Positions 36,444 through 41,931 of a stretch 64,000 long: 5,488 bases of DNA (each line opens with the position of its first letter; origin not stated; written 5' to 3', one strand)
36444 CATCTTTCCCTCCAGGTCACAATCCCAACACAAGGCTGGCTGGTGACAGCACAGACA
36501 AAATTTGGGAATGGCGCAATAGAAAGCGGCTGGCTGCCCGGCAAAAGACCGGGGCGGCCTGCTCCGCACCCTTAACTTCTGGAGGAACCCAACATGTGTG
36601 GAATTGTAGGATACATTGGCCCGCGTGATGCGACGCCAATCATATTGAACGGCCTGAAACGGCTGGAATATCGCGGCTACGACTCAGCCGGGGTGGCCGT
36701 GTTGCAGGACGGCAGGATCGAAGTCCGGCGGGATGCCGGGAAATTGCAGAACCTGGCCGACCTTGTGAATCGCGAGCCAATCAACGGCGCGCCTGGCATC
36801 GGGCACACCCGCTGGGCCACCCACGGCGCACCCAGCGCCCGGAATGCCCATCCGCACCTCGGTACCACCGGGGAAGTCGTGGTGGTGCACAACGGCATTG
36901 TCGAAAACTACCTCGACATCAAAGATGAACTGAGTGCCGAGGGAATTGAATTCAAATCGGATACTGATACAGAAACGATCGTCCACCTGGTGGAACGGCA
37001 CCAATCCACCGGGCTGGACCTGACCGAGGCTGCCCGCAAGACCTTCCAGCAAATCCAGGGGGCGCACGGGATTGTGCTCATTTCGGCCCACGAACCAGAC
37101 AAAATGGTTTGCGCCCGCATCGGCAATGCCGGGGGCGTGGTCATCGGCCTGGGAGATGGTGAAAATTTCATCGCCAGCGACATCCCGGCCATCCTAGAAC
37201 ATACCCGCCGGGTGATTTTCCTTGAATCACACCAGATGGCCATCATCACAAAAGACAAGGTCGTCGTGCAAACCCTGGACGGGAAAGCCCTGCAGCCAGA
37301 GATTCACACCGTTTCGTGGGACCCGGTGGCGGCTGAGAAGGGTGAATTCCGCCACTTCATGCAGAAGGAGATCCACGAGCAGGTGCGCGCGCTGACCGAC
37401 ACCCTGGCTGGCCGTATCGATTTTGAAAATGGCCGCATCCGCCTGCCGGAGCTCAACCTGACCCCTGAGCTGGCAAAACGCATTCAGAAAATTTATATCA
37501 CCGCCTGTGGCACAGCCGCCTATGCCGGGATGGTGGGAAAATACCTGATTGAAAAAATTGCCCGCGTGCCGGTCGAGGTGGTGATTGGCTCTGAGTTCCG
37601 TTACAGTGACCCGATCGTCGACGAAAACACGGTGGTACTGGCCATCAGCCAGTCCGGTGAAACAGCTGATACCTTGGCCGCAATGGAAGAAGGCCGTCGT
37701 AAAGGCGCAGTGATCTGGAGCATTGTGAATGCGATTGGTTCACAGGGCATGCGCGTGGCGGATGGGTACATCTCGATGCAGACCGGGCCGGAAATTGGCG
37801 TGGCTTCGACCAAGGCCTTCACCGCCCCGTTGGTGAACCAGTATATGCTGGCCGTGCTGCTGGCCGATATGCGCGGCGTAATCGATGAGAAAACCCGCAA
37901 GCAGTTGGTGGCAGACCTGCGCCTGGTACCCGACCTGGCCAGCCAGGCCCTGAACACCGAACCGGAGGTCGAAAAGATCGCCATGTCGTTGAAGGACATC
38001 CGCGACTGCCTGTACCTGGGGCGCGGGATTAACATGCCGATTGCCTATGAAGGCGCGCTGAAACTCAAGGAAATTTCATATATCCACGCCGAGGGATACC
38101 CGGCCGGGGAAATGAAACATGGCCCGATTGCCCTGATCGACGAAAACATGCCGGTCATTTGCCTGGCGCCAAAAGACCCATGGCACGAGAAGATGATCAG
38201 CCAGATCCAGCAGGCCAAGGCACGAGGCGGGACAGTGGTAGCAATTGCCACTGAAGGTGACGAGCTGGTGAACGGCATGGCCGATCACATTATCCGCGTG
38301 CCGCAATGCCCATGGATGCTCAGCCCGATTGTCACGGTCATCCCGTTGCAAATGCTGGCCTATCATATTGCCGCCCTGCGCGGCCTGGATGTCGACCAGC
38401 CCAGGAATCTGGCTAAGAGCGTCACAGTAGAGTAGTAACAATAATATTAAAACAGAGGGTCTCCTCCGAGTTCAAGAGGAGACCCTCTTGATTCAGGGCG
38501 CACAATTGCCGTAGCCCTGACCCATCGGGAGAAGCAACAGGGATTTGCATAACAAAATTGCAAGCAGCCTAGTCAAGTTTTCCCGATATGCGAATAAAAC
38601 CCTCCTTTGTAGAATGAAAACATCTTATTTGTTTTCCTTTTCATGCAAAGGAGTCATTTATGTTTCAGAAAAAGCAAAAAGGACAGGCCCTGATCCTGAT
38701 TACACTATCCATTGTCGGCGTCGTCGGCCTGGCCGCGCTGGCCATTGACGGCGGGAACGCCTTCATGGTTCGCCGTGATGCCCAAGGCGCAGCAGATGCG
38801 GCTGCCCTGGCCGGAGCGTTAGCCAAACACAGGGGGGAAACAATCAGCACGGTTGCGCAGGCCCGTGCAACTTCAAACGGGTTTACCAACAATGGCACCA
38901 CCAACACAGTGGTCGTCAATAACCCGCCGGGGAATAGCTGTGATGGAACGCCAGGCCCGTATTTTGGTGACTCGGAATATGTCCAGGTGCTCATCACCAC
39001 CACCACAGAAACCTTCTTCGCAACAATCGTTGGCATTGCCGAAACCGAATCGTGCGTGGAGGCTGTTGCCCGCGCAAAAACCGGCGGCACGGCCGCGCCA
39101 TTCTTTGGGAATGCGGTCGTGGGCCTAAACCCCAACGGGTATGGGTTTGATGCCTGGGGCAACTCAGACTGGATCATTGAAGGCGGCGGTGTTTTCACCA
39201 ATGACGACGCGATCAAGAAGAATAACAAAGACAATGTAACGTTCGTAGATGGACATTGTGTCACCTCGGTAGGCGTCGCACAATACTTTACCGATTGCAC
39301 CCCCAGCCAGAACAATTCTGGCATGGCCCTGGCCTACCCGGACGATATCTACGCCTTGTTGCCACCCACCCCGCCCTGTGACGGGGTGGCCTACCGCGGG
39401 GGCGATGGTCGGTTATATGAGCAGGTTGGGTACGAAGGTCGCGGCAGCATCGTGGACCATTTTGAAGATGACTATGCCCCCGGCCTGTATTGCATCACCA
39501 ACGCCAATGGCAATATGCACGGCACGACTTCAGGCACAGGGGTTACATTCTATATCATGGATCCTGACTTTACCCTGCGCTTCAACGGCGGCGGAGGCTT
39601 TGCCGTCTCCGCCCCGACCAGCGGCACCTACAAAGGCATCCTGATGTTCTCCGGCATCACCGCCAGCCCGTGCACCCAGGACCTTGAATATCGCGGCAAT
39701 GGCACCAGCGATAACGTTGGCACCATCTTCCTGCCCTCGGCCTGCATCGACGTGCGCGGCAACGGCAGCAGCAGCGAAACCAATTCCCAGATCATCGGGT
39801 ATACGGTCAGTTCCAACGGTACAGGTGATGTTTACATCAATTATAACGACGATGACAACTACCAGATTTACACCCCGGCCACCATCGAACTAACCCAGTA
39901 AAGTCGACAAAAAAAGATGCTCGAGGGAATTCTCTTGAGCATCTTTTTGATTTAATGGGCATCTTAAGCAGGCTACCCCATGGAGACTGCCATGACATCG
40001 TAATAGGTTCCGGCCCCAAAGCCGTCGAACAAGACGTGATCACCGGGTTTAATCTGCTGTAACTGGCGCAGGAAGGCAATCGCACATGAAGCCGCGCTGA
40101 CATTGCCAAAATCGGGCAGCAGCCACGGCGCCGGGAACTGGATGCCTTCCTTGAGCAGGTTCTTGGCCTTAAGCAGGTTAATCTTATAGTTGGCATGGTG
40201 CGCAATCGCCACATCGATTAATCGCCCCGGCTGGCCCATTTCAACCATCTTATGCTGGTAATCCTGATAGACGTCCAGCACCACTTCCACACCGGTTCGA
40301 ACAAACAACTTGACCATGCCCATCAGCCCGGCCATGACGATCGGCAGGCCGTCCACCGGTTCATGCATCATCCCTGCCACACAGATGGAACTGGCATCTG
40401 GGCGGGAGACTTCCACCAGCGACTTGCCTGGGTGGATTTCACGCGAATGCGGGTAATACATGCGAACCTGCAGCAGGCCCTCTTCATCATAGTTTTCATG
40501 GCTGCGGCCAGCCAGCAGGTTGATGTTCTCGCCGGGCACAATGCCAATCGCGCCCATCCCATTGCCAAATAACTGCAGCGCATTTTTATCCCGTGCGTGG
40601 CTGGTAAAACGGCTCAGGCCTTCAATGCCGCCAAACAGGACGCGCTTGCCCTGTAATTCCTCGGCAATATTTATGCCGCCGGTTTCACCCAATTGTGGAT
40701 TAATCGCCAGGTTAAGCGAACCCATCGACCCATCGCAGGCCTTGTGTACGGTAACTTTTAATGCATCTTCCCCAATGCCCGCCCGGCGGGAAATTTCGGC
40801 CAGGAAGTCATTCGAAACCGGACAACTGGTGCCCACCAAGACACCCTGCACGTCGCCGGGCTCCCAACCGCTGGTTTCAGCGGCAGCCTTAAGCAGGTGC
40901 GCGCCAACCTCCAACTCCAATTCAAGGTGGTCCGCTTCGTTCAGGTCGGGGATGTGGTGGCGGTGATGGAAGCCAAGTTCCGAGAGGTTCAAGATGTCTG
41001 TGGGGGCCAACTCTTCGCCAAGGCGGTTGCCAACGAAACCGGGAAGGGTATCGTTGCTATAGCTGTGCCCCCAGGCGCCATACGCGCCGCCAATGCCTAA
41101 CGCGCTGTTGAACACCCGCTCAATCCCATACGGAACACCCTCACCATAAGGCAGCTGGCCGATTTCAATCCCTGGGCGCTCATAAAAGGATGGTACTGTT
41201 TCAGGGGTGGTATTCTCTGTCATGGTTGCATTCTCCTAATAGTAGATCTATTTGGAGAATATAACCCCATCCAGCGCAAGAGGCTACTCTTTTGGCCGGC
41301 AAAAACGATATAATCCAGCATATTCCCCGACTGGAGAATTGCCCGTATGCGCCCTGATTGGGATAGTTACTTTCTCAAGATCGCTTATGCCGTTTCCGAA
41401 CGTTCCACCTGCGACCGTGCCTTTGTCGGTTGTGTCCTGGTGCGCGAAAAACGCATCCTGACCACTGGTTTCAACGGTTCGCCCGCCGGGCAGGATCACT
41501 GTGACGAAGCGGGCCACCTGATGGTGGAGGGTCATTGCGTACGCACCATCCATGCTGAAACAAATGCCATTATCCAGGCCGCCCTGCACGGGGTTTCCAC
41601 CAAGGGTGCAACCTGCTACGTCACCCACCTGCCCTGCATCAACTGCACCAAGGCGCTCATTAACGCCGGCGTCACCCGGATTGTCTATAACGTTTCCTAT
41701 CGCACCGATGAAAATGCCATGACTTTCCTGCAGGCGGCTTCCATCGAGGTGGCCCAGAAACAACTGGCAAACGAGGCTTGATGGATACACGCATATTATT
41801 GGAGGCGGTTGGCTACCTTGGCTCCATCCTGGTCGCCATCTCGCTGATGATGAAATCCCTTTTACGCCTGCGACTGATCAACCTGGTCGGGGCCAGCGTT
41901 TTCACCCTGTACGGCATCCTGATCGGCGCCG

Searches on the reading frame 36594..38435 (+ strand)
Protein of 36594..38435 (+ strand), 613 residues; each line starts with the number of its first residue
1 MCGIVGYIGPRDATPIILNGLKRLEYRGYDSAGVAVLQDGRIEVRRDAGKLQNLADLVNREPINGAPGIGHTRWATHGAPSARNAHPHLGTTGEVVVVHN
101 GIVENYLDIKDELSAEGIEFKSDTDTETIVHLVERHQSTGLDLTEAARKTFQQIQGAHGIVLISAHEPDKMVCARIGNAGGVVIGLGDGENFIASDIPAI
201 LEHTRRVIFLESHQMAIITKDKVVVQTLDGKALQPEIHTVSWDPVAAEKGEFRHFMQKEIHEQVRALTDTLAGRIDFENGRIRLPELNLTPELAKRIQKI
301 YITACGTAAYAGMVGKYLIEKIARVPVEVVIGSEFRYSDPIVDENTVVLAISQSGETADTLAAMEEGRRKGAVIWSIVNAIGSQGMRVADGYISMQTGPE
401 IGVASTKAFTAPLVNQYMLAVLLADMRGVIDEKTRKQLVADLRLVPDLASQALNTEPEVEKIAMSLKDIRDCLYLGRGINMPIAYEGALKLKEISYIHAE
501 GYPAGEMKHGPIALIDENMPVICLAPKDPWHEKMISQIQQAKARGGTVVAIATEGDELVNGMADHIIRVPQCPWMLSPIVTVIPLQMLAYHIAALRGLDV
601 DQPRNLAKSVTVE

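Call 31: search_protein_families(library=pfam, proteins=[window:36594-38435:+], max_evalue=0.0001)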
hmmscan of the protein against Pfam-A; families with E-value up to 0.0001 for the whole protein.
window:36594-38435:+ (613 aa): 4 families
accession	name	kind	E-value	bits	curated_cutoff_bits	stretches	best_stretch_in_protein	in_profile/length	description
PF01380.27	SIS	-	3.5e-49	166.4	25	2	298-421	6-130/131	SIS domain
PF13522.11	GATase_6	-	6.6e-17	62.2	27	1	68-178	13-113/130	Glutamine amidotransferase domain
PF13537.11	GATase_7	-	1.8e-12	47.8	25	1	81-175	9-94/123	Glutamine amidotransferase domain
PF13230.11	GATase_4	-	8.7e-05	22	23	0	52-132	58-137/272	Glutamine amidotransferases class-II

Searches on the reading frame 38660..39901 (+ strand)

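Call 31: search_protein_families(library=pfam, proteins=[window:38660-39901:+], max_evalue=0.0001)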
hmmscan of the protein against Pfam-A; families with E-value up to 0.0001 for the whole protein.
window:38660-39901:+ (413 aa): 1 family
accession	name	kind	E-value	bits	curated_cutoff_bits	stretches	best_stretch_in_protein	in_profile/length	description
PF13400.11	Tad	-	1.2e-08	35.6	22.3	1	8-53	1-45/47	Putative Flp pilus-assembly TadE/G-like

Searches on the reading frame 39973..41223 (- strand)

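Call 31: search_protein_families(library=pfam, proteins=[window:39973-41223:-], max_evalue=0.0001)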
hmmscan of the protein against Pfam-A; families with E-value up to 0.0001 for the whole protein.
window:39973-41223:- (416 aa): 1 family
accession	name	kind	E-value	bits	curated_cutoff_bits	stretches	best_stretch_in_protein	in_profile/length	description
PF08541.16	ACP_syn_III_C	-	1.4e-09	38.4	26.6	1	336-413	11-88/90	3-Oxoacyl-[acyl-carrier-protein (ACP)] synthase III C terminal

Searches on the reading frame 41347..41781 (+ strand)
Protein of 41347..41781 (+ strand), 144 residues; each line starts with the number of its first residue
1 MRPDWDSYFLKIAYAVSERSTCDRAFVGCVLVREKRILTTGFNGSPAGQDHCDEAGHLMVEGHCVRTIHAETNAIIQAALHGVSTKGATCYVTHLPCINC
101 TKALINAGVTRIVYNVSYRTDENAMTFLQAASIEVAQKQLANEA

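Call 31: search_protein_families(library=pfam, proteins=[window:41347-41781:+], max_evalue=0.0001)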
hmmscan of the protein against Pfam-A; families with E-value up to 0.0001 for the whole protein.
window:41347-41781:+ (144 aa): 2 families
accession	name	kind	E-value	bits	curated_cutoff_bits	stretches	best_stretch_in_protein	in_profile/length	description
PF00383.29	dCMP_cyt_deam_1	-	6.8e-27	93.8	25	1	4-114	2-100/102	Cytidine and deoxycytidylate deaminase zinc-binding region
PF14437.12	MafB19-deam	-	1.1e-18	67.9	27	1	4-120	2-105/142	MafB19-like deaminase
